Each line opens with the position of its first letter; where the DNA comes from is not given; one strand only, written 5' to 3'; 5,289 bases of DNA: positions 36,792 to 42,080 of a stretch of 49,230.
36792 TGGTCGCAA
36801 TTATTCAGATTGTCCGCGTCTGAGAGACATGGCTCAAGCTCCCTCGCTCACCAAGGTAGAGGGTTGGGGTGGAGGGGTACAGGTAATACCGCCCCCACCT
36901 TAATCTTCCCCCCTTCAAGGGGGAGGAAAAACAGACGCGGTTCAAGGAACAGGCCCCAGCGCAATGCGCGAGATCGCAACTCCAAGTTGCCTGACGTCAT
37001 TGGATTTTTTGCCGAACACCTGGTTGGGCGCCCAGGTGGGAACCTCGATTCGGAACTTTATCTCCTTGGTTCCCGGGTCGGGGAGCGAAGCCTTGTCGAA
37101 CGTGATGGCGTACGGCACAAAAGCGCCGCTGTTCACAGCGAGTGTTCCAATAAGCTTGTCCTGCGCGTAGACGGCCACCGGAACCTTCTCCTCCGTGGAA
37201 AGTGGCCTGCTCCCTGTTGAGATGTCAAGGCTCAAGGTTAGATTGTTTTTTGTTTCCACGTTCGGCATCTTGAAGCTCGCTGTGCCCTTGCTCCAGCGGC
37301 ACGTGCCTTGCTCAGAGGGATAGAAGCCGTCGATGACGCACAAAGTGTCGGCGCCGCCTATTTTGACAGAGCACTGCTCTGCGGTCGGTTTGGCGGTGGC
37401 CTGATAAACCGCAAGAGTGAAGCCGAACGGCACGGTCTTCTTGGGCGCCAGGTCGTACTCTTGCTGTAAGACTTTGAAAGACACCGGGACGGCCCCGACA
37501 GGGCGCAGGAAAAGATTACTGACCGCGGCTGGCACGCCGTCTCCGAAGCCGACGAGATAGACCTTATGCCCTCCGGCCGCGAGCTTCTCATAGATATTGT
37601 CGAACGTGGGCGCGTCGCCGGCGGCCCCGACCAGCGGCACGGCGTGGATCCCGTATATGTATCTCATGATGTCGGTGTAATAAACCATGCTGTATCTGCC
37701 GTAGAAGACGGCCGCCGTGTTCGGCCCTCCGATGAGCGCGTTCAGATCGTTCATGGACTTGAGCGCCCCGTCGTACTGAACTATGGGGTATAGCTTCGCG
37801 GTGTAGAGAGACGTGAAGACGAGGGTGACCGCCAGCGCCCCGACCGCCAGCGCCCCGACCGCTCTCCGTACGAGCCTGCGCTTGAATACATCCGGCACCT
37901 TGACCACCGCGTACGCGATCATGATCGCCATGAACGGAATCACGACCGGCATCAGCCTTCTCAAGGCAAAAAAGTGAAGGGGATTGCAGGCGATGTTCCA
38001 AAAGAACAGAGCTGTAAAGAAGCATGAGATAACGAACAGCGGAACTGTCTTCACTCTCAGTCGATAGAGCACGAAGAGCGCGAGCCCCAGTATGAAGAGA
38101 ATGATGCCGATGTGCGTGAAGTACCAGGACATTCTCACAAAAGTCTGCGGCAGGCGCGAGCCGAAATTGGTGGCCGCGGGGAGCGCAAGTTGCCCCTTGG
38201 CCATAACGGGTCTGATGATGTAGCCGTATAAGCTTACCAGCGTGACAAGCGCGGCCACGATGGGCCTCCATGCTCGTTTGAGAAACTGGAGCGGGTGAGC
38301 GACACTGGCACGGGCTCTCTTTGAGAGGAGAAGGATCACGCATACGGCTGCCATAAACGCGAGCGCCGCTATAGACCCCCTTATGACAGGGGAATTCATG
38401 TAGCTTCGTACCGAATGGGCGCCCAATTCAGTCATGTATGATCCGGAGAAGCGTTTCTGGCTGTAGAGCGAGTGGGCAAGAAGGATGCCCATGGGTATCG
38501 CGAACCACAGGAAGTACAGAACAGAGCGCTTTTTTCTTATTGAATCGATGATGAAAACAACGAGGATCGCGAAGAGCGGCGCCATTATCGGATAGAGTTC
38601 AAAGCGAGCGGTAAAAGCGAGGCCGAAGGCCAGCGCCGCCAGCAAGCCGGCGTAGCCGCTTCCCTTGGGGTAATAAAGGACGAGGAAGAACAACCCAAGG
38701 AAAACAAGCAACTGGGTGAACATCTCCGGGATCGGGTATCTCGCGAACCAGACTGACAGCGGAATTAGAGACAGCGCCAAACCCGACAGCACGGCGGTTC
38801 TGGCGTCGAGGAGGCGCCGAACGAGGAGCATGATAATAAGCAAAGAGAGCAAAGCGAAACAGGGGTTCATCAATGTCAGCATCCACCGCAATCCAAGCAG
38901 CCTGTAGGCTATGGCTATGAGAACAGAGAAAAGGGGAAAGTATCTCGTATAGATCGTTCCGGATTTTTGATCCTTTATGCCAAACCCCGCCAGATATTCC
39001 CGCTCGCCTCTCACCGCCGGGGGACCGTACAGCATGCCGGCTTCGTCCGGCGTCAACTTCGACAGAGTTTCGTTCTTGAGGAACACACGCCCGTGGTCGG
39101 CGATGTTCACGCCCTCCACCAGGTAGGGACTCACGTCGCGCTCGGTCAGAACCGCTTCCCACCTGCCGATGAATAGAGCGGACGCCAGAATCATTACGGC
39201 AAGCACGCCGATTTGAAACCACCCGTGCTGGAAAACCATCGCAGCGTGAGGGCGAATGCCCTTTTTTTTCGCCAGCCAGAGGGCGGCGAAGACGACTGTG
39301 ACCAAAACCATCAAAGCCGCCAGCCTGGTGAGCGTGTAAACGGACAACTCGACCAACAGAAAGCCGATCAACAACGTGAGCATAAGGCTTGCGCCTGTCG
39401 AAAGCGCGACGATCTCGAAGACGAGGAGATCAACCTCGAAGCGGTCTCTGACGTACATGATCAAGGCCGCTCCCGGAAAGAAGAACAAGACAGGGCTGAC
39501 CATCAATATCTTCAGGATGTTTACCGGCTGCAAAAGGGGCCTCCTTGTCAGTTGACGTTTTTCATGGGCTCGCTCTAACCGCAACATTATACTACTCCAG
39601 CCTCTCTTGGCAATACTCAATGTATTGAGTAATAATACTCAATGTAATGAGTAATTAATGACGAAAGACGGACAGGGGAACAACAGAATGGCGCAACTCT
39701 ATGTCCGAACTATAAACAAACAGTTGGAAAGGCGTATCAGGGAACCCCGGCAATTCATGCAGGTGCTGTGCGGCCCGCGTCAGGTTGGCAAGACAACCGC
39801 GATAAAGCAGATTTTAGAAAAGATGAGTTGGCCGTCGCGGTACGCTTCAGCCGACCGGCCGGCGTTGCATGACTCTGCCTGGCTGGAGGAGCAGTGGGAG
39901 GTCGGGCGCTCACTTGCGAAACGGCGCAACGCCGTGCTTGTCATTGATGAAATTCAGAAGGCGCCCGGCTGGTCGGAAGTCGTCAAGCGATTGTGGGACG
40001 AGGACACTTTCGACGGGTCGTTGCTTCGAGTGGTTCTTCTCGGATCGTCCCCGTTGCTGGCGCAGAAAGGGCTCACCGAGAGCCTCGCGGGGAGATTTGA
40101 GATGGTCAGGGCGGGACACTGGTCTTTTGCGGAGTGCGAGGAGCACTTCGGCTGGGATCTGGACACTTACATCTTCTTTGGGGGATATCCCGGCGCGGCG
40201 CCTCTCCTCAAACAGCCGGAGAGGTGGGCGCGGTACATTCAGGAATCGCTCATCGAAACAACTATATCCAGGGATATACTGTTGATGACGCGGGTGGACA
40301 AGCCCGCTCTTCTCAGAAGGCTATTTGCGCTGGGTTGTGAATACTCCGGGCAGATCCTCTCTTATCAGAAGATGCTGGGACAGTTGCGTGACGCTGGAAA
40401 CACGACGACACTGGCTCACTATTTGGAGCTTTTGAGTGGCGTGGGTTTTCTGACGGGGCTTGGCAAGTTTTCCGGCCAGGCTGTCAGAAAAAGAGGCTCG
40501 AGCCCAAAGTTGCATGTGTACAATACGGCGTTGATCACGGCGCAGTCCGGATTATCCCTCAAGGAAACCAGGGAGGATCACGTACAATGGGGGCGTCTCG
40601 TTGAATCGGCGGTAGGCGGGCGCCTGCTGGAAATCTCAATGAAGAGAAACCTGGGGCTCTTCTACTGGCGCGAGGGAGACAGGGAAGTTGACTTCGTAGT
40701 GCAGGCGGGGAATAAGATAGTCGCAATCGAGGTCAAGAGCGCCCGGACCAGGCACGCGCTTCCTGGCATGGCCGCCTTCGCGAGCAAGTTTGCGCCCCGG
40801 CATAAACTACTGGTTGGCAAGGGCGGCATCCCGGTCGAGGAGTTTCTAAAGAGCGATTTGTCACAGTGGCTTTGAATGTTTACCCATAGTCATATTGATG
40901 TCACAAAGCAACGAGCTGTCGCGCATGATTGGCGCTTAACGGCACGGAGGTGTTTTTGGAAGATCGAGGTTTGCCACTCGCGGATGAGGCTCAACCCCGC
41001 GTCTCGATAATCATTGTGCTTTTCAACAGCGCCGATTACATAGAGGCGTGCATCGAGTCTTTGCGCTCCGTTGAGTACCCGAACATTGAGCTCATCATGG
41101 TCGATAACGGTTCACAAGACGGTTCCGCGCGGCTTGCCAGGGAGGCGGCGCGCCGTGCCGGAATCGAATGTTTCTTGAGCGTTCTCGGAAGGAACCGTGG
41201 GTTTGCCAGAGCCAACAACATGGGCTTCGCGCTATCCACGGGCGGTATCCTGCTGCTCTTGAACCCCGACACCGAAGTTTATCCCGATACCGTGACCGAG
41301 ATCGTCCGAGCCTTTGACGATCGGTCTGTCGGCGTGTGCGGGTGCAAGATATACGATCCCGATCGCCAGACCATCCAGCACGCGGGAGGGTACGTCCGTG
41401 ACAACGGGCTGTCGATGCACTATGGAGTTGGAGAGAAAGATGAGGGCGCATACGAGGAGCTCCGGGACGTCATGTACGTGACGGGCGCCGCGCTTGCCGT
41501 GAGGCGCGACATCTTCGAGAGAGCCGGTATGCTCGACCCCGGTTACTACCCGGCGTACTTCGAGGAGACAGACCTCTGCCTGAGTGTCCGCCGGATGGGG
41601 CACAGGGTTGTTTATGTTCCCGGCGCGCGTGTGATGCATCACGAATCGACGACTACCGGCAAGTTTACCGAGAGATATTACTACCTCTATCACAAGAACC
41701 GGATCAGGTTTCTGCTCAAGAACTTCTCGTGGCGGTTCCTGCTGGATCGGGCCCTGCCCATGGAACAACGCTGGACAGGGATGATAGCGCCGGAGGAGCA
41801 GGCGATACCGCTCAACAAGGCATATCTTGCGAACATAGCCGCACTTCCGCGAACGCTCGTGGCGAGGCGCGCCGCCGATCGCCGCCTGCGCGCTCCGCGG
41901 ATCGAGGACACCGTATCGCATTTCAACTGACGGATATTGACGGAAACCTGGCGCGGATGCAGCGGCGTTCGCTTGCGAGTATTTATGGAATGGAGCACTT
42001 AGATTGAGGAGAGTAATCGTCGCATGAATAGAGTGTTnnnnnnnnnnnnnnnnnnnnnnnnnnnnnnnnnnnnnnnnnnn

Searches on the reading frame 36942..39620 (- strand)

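Call 6: search_protein_families(library=pfam, proteins=[window:36942-39620:-], max_evalue=0.01)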
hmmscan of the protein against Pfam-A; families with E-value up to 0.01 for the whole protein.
window:36942-39620:- (892 aa): 1 family
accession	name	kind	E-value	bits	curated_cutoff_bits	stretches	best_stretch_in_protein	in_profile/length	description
PF13231.12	PMT_2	-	4.3e-06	27.5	26.1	1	229-364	4-141/160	Dolichyl-phosphate-mannose-protein mannosyltransferase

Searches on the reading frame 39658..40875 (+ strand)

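Call 6: search_protein_families(library=pfam, proteins=[window:39658-40875:+], max_evalue=0.01)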
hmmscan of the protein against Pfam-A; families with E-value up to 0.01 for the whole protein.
window:39658-40875:+ (405 aa): 5 families
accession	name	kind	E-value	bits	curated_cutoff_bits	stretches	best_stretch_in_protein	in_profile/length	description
PF13635.12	DUF4143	-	2.5e-26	92.8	28.1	1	205-361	2-159/160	Domain of unknown function (DUF4143)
PF13173.12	AAA_14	-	3.6e-22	79.2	27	1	35-159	5-127/129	AAA domain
PF13401.12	AAA_22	-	3.2e-06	27.9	27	0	84-132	77-125/130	AAA domain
PF01637.24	ATPase_2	-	7e-05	23.2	33.2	1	21-56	9-44/225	ATPase domain predominantly from Archaea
PF00004.35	AAA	-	0.00034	21.5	21.2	1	36-102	2-69/131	ATPase family associated with various cellular activities (AAA)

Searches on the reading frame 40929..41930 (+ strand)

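Call 7: search_protein_families(library=pfam, proteins=[window:40929-41930:+], max_evalue=0.01)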
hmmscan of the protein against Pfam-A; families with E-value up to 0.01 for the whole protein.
window:40929-41930:+ (333 aa): 5 families
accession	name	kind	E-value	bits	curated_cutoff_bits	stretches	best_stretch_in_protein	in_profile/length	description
PF00535.33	Glycos_transf_2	-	5.8e-27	95.1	23.3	1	26-198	1-166/168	Glycosyl transferase family 2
PF13641.12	Glyco_tranf_2_3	-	1.2e-17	65.2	27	1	23-247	1-221/230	Glycosyltransferase like family 2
PF13632.12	Glyco_trans_2_3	-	2.9e-08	34.2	27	1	108-271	2-164/198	Glycosyl transferase family group 2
PF13712.12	Glyco_tranf_2_5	-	2.1e-05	24.8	27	1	89-237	38-189/210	Glycosyltransferase like family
PF10111.15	Glyco_tranf_2_2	-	0.0054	16.7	27.3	1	26-126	1-103/276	Glycosyltransferase like family 2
